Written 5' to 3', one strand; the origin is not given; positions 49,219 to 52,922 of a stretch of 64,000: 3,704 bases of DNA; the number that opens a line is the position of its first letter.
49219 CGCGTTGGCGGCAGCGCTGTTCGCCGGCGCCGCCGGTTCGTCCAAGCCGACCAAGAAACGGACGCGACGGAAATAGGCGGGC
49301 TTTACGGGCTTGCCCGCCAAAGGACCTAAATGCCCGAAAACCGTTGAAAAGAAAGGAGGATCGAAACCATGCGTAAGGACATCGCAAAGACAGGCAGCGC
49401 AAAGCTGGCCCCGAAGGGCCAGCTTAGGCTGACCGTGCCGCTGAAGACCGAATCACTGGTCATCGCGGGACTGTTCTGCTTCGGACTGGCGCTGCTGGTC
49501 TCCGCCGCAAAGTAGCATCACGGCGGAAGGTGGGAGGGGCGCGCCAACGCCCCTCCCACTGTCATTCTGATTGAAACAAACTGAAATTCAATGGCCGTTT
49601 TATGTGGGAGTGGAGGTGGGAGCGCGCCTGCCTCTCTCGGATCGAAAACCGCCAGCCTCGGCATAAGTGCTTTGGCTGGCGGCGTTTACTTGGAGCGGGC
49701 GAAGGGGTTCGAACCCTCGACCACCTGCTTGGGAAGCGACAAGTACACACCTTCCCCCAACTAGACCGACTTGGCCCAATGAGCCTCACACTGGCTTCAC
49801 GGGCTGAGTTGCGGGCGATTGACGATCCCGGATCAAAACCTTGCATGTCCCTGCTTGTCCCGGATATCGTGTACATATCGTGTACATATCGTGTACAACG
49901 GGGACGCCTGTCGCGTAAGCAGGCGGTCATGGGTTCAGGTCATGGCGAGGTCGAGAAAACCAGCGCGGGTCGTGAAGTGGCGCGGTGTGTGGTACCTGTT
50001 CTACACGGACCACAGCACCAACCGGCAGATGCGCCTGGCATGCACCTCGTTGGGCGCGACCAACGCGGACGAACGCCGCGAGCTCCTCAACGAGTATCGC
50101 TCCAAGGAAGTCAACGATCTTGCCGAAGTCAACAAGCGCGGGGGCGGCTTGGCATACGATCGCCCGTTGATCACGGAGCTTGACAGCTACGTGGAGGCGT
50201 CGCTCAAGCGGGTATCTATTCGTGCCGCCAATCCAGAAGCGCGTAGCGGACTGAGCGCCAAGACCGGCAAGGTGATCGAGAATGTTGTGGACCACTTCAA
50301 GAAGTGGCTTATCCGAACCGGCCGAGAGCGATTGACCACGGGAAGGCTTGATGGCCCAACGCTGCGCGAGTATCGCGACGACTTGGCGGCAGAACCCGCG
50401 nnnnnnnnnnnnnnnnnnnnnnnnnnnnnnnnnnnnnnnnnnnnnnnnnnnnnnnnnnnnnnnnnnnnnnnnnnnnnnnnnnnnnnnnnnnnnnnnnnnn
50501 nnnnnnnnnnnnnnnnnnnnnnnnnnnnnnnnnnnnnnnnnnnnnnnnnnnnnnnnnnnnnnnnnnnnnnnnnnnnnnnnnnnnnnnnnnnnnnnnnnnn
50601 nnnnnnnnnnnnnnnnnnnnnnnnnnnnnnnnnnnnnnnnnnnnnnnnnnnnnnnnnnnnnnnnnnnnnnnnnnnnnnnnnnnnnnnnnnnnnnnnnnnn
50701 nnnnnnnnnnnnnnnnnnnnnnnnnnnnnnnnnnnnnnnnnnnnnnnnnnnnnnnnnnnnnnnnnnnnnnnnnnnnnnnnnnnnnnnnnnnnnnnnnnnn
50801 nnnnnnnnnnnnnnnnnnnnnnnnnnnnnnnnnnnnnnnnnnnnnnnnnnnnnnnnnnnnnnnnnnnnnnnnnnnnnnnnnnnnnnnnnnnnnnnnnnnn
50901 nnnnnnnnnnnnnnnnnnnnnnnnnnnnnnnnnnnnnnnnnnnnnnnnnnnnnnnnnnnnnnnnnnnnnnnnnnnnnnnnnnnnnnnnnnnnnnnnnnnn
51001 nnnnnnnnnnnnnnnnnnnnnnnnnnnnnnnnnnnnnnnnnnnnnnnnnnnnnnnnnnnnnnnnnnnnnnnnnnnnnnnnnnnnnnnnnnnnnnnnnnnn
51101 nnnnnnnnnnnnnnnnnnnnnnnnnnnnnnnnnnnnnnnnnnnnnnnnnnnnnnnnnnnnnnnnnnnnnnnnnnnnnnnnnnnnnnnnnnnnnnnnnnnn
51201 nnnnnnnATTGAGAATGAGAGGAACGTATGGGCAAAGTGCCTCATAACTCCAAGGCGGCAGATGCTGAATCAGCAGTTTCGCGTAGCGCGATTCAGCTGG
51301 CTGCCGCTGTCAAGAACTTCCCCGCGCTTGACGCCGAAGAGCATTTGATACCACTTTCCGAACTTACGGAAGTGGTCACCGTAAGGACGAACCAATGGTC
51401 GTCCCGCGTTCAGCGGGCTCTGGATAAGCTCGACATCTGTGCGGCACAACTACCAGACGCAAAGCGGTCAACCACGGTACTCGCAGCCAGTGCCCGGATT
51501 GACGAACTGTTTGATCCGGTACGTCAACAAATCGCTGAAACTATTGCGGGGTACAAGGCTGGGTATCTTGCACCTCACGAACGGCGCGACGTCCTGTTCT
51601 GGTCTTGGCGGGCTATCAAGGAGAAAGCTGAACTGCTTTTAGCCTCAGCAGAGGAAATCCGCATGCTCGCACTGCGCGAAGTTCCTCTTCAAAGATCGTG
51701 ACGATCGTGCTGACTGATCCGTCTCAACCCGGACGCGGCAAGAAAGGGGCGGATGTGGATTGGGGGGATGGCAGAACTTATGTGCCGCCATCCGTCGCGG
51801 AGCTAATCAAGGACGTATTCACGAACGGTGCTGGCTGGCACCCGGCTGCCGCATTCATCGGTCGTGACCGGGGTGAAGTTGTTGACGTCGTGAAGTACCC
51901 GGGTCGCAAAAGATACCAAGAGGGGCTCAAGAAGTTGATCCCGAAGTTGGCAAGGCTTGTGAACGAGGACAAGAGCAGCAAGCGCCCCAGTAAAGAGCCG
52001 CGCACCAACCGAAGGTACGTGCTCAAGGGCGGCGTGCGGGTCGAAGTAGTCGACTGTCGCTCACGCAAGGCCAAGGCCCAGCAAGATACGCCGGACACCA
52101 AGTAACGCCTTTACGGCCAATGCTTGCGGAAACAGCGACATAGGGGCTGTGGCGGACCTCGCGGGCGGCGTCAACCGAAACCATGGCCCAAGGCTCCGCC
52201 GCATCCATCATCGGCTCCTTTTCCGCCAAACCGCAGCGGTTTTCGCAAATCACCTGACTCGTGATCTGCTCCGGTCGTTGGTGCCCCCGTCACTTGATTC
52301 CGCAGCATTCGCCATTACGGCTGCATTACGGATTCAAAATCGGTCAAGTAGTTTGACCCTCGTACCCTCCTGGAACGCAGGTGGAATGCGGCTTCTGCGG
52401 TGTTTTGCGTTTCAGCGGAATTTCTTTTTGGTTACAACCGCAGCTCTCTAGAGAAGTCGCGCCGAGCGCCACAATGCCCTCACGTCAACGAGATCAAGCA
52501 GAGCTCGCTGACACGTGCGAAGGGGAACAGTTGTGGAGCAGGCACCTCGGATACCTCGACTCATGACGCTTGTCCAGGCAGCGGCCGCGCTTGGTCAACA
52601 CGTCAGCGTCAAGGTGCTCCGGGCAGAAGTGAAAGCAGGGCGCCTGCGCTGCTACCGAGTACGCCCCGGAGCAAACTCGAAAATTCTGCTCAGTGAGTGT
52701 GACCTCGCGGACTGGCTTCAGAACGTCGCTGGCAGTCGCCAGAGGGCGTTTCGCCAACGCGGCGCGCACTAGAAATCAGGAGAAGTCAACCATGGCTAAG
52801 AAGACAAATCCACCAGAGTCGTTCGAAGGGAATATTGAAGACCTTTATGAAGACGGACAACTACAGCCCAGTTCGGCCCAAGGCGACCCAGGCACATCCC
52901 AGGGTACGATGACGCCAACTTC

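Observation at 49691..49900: tRNA-like 3' fragment and triplicated 11-bp repeat immediately upstream of the tyrosine integrase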

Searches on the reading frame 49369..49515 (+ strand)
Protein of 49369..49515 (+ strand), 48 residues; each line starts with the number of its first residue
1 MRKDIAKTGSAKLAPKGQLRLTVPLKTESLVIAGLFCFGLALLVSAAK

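Call 30: find_encoding_contigs(protein=window:49369-49515:+, flank=10000, max_places=10)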
Protein window:49369-49515:+ (48 aa): 13 contigs read that carry it; 10 places shown.
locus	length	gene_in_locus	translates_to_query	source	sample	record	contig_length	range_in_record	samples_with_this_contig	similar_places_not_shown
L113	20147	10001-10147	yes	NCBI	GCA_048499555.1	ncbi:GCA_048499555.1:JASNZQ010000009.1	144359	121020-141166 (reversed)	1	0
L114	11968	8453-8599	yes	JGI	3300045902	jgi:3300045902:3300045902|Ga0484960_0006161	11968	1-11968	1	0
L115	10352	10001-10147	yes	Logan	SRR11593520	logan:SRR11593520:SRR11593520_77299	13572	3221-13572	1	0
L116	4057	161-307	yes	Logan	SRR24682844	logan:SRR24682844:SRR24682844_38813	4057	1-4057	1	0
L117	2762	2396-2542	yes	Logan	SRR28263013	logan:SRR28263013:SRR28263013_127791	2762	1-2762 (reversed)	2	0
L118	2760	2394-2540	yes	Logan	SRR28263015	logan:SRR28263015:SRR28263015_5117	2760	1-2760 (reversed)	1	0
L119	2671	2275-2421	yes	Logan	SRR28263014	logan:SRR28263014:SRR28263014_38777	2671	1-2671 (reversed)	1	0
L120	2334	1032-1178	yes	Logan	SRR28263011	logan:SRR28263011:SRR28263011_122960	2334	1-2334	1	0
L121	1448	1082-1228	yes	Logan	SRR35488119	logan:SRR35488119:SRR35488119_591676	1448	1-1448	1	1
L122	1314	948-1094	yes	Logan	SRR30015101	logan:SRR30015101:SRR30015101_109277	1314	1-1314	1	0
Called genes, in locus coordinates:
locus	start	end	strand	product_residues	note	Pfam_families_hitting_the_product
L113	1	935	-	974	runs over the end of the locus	PF04465:DUF499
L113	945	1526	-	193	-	-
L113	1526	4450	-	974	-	PF06634:DUF1156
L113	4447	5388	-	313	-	PF13175:AAA_15, PF13304:AAA_21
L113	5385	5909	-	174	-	PF13175:AAA_15 (weak), PF13476:AAA_23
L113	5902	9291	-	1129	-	PF00176:SNF2-rel_dom, PF00270:DEAD (weak), PF04851:ResIII, PF00271:Helicase_C, PF13020:NOV_C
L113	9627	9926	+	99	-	-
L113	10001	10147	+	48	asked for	-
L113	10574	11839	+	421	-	PF00589:Phage_integrase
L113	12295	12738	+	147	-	-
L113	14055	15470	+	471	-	-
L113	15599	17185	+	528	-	-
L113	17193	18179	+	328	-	-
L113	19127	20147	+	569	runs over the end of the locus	PF13180:PDZ_2 (faint), PF17820:PDZ_6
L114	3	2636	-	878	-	?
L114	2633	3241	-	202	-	-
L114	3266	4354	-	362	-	-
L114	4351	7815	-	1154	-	PF00176:SNF2-rel_dom, PF00270:DEAD (weak), PF04851:ResIII, PF00271:Helicase_C, PF13020:NOV_C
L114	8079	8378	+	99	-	-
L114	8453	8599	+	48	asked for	-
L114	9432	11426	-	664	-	PF13191:AAA_16 (faint), PF09848:SLFN-g3_helicase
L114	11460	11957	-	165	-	-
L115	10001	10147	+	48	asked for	-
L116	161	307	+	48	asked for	-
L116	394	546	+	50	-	-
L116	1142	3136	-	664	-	PF13191:AAA_16 (faint), PF09848:SLFN-g3_helicase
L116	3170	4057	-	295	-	?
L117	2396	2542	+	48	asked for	-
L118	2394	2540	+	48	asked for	-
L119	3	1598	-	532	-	?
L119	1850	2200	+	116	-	-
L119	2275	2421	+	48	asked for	-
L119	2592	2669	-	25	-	?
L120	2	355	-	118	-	?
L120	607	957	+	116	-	-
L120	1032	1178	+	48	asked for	-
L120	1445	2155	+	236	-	-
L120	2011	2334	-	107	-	?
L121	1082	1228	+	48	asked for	-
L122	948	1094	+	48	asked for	-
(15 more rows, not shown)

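Call 33: find_homologous_proteins(query=L114:9432-11426:-, max_evalue=1e-30)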
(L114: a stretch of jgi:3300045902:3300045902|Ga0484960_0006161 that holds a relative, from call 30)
Query L114:9432-11426:- (664 aa): 8000 proteins with E <= 1e-30 among 8000 candidates; the best 120 are listed.
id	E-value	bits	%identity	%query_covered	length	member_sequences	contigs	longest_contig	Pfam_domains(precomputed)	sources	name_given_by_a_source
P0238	0.0e+0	1530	100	100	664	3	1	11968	PF09848.16,PF13191.13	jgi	jgi:hypothetical protein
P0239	0.0e+0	1247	81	100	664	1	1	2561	PF13401.13,PF09848.16,PF13191.13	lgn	-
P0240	0.0e+0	1155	80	94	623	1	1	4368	PF09848.16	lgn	-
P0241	0.0e+0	1106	74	98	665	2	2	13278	PF09848.16,PF13191.13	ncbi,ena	-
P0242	0.0e+0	1042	69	100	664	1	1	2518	PF13401.13,PF09848.16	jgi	jgi:hypothetical protein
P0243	0.0e+0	1041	68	99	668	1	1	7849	PF09848.16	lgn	-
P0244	0.0e+0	1036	69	99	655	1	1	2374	PF09848.16,PF13191.13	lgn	-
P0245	0.0e+0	1023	68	98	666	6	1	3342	PF09848.16,PF13191.13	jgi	jgi:hypothetical protein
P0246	1.7e-297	1006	68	99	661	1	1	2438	PF09848.16,PF13191.13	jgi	jgi:hypothetical protein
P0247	7.3e-295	998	66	99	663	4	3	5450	PF09848.16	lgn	-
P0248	2.2e-292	989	66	98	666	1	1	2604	PF09848.16,PF13191.13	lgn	-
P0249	5.6e-291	985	65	100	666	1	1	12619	PF09848.16,PF13191.13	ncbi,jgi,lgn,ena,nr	ncbi:MAG: DUF2075 domain-containing protein [Planctomycetes bacterium]|nr:DUF2075 domain-containing 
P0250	7.8e-291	984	67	97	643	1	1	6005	PF09848.16,PF13191.13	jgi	jgi:hypothetical protein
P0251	1.3e-290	984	67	98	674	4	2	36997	PF09848.16,PF13191.13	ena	-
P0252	1.4e-290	983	65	98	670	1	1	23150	PF09848.16,PF13191.13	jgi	jgi:hypothetical protein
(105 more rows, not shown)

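Call 40: search_protein_families(library=pfam, proteins=[window:49369-49515:+], max_evalue=10)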
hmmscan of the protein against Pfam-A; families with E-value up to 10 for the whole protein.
window:49369-49515:+ (48 aa): 0 families

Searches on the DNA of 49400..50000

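Call 6: search_rna_families(source=window, start=49400, end=50000, threshold=evalue, max_evalue=10, show_alignments=4)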
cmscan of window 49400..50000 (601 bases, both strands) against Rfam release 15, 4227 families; matches with E-value up to 10: 13.
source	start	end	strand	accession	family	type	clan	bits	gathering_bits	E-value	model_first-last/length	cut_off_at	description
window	49488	49616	+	RF03115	KDPG-aldolase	Gene; sRNA;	-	19.8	54.6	0.29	1-88/88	no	KDPG-aldolase RNA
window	49407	49430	-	RF01716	PhotoRC-I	Cis-reg;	-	17.6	45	0.05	1-44/44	no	PhotoRC-I RNA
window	49642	49730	-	RF02651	SorY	Gene; sRNA;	-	17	111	0.66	1-83/83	no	Singlet oxygen resistance RNA Y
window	49527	49563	+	RF03778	mir-483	Gene; miRNA;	-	17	60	2.3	1-75/75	no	mir-483 microRNA precursor family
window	49606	49630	+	RF02040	HOTTIP_1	Gene; lncRNA;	-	15.3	50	0.93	1-57/57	no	HOXA transcript at the distal tip, conserved region 1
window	49527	49562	-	RF04016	mir-4873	Gene; miRNA;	-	14.9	100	9.9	1-78/78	no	mir-4873 microRNA precursor family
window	49695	49728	-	RF01684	mascRNA-menRNA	Gene;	-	14.3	42.5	6.4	1-56/56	no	MALAT1-associated small cytoplasmic RNA/MEN beta RNA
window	49524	49564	-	RF01918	mir-1249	Gene; miRNA;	-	14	83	6.3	1-75/75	no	mir-1249 microRNA precursor family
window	49498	49543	-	RF01533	TB10Cs4H3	Gene; snRNA; snoRNA; HACA-box;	-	13.9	45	8.7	1-67/67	no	Trypanosomatid snoRNA TB10Cs4H3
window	49400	49566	+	RF02354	BjrC80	Gene; sRNA;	-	13.6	80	3.6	47-162/162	5'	Bradyrhizobiaceae sRNA BjrC80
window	49614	49691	-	RF00630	P26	Gene;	-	13.3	36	5.3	1-66/66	no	Pseudomonas sRNA P26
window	49703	49717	+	RF04351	Plastid-psbl-rps4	Cis-reg;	-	13.2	68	9.9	10-24/53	no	Plastid-psbl-rps4 3UTR RNA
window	49812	49878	+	RF00554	SNORA48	Gene; snRNA; snoRNA; HACA-box;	CL00037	12.8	50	6.5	1-135/135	no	Small nucleolar RNA SNORA48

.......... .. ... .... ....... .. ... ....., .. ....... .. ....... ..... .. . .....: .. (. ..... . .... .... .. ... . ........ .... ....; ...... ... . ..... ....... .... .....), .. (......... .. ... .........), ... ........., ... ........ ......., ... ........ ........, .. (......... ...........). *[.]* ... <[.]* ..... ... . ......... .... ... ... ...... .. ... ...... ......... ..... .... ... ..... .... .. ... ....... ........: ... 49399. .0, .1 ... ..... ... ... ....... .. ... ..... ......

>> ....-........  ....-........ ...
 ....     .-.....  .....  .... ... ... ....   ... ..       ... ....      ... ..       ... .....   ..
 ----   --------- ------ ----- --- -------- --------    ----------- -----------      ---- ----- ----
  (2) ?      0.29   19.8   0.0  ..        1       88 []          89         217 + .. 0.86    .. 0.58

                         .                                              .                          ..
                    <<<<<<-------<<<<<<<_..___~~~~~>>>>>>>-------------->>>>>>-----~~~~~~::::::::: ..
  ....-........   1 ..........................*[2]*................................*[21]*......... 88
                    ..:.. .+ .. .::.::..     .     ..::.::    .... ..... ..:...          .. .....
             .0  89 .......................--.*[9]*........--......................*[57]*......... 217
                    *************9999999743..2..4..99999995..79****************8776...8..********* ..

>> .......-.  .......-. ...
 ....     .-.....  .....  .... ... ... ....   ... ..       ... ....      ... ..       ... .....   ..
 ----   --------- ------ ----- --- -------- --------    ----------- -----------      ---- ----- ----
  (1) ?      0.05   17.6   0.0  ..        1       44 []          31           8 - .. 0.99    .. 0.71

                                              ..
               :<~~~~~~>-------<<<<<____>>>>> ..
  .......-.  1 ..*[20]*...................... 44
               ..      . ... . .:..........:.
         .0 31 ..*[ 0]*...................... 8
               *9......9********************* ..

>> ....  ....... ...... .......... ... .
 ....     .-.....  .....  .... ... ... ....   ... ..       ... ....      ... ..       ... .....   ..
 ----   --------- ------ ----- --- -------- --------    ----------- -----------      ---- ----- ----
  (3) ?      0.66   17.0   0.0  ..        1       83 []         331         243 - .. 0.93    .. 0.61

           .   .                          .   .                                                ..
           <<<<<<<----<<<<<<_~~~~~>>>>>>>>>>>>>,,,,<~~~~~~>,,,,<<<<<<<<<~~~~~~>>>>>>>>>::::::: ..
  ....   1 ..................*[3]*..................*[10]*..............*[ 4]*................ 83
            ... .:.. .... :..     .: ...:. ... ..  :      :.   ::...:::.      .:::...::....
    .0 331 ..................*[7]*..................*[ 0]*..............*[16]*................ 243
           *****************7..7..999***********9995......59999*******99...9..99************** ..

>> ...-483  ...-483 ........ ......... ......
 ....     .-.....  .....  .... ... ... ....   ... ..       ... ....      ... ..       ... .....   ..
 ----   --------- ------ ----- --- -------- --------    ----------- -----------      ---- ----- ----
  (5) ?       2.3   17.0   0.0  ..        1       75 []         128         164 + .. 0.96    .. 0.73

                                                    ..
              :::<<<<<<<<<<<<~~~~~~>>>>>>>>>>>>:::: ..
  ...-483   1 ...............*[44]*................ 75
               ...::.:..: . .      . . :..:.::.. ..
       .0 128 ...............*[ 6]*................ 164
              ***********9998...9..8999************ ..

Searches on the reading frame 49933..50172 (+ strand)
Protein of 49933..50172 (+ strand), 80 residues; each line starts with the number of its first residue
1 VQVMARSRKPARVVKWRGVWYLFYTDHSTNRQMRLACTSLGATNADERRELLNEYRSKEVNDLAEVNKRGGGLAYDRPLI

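Call 53: predict_structure(alignment_id=A2)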
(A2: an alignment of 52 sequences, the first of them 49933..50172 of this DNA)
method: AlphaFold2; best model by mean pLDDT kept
length: 80 residues; sequences in the alignment: 52
mean_pLDDT: 75.6   pTM: 0.57
mean pLDDT of the five models: 75.6, 70.8, 70.1, 67.8, 65.8
residues with pLDDT >= 90: 1; 70-90: 58; 50-70: 13; < 50: 8
segments of 3 or more residues with pLDDT < 50: 1-3
pLDDT, mean of each block of 10 residues (from residue 1): 55 87 81 85 86 86 74 51
secondary structure, 60 per line:
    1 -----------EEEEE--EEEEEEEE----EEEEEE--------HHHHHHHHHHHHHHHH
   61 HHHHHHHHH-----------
elements in order: E12-16 E19-26 E31-36 H45-69

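Call 56: fold_search(model_id=the predicted structure, library=pdb)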
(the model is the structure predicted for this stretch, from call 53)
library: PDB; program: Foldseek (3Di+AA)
matches with E <= 10: 714; with E <= 0.001: 0
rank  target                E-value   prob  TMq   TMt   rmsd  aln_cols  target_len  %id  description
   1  6k7x_C                3.1e-01  0.72  0.36  0.12   5.7        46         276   15  Human MCU-EMRE complex (released 2020-09-09)
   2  6o5b_I                4.1e-01  0.57  0.34  0.30   5.8        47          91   17  Monomer of a cation channel (released 2019-05-22)
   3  6k7x_A                4.3e-01  0.60  0.36  0.12   5.8        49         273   16  Human MCU-EMRE complex (released 2020-09-09)
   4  8tkf_A                4.9e-01  0.51  0.33  0.02   5.7        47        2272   19  Human Type 3 IP3 Receptor - Activated State (+IP3/ATP/JD Ca2+) (released 2023-11-08)
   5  2v7y                  6.4e-01  0.07  0.23  0.05  12.1        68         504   18  Crystal structure of the molecular chaperone DnaK from Geobacillus kaustophilus HTA426 in post-ATP hydrolysis state (released 2008-04-08)
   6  8fkp_NM               6.8e-01  0.16  0.30  0.15  13.0        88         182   15  Human nucleolar pre-60S ribosomal subunit (State A1) (released 2023-07-12)
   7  6k39_B                6.8e-01  0.11  0.30  0.19  11.7        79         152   16  Structural analysis of AIMP2-DX2 and HSP70 interaction (released 2019-10-02)
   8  4jnf                  6.8e-01  0.11  0.26  0.12  10.5        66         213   12  Allosteric opening of the polypeptide-binding site when an Hsp70 binds ATP (released 2013-05-29)
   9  6jpv_B                7.3e-01  0.13  0.29  0.18  10.1        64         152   17  Structural analysis of AIMP2-DX2 and HSP70 interaction (released 2019-10-02)
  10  5ool_4                9.5e-01  0.14  0.21  0.39  10.3        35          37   28  Structure of a native assembly intermediate of the human mitochondrial ribosome with unfolded interfacial rRNA (released 2017-09-13)
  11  5kui                  1.0e+00  0.54  0.32  0.27   1.4        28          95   14  Human mitochondrial calcium uniporter (residues 72-189) crystal structure with calcium. (released 2016-09-07)
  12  2op6                  1.0e+00  0.11  0.26  0.16   9.6        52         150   15  Peptide-binding domain of Heat shock 70 kDa protein D precursor from C.elegans (released 2007-02-27)
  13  4ani_H                1.2e+00  0.06  0.21  0.06   9.0        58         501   16  Structural basis for the intermolecular communication between DnaK and GrpE in the DnaK chaperone system from Geobacil (released 2012-05-23)
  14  4pew_B                1.3e+00  0.23  0.26  0.04   6.0        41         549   12  Structure of sacteLam55A from Streptomyces sp. SirexAA-E (released 2015-03-18)
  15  4r5g_A                1.3e+00  0.09  0.25  0.11   9.9        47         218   13  Crystal structure of the DnaK C-terminus with the inhibitor PET-16 (released 2014-09-10)
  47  3ju0                  2.5e+00  0.06  0.30  0.26  12.5        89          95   13  Structure of the arm-type binding domain of HAI7 integrase (released 2009-10-06)
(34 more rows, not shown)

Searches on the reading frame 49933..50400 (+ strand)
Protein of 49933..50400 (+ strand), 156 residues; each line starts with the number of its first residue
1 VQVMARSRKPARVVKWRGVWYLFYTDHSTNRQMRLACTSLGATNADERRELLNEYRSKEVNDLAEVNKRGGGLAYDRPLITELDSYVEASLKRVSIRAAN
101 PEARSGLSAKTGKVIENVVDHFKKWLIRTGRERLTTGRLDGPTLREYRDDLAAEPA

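Call 40: search_protein_families(library=pfam, proteins=[window:49933-50400:+], max_evalue=10)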
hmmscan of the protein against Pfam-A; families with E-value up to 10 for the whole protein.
window:49933-50400:+ (156 aa): 1 family
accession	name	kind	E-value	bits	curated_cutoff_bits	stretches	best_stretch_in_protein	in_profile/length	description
PF13280.12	WYL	-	0.062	13.7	21.8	1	6-32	31-57/70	WYL domain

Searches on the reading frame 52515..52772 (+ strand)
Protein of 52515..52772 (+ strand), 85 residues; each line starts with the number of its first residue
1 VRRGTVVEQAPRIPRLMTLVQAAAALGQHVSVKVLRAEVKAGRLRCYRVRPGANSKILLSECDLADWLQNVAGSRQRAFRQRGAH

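Call 40: search_protein_families(library=pfam, proteins=[window:52515-52772:+], max_evalue=10)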
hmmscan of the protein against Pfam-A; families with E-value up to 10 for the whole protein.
window:52515-52772:+ (85 aa): 2 families
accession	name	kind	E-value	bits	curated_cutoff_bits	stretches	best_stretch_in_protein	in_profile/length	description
PF12728.13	HTH_17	-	0.0013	19.4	27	1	16-70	1-49/51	Helix-turn-helix domain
PF18614.7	RNase_II_C_S1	-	0.018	15.3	26.6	1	21-45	29-55/59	RNase II-type exonuclease C-terminal S1 domain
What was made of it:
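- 52515..52772 (+): 85-aa ORF, a candidate excisionase or directionality factor (weak HTH_17 match). PF12728, E = 1.3e-3, below Pfam's cut-off (call 40).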

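Call 51: search_protein_families(library=phrogs, proteins=[window:52515-52772:+], max_evalue=0.001)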
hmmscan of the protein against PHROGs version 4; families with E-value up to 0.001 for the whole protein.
window:52515-52772:+ (85 aa): 0 families

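Call 73: search_protein_families(library=ncbifam, proteins=[window:52515-52772:+], max_evalue=0.01)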
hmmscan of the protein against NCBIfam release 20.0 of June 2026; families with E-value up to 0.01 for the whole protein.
window:52515-52772:+ (85 aa): 0 families
